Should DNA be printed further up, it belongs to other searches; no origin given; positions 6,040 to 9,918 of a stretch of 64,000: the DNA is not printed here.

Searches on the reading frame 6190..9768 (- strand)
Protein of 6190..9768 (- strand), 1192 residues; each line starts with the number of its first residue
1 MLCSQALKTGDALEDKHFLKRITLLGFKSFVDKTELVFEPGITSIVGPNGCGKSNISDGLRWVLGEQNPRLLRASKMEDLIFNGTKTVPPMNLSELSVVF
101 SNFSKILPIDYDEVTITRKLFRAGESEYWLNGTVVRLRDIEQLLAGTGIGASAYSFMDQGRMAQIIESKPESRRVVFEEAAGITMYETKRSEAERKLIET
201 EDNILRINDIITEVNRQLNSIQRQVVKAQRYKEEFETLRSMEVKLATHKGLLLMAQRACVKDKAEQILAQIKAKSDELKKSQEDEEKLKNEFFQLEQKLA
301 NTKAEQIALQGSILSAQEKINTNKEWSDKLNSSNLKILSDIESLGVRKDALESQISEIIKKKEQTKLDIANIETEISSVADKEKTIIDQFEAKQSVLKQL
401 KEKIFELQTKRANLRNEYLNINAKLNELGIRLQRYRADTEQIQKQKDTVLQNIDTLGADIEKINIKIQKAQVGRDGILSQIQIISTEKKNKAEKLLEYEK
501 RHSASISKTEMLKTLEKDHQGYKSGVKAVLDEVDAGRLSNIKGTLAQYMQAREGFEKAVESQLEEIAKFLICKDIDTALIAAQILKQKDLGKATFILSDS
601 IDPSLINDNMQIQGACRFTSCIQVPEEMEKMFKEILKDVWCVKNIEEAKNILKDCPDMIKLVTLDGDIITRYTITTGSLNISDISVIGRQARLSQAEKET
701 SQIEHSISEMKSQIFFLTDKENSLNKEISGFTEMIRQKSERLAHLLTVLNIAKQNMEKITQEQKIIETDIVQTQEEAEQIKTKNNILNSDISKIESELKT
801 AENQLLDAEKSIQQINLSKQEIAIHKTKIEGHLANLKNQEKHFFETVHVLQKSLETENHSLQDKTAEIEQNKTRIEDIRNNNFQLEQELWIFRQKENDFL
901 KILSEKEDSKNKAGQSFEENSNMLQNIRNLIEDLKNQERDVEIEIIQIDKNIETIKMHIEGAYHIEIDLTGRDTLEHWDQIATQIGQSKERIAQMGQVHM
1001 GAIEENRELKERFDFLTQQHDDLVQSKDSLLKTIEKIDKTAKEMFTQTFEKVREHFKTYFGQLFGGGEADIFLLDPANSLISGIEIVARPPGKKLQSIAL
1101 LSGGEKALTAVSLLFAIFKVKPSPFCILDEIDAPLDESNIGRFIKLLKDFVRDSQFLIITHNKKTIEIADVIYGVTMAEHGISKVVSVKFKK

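Call 77: search_protein_families(library=pfam, proteins=[window:6190-9768:-], max_evalue=0.00001)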
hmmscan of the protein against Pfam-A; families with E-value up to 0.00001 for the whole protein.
window:6190-9768:- (1192 aa): 3 families
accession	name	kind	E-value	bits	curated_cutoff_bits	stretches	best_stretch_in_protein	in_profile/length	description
PF02463.25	SMC_N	-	1.1e-62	211.8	40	1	18-1183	1-219/220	RecF/RecN/SMC N terminal domain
PF06470.18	SMC_hinge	-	3.5e-19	69.7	22.5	1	539-651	2-115/116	SMC proteins Flexible Hinge Domain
PF13304.12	AAA_21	-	5.8e-07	30.3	27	0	42-80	1-42/304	AAA domain, putative AbiEii toxin, Type IV TA system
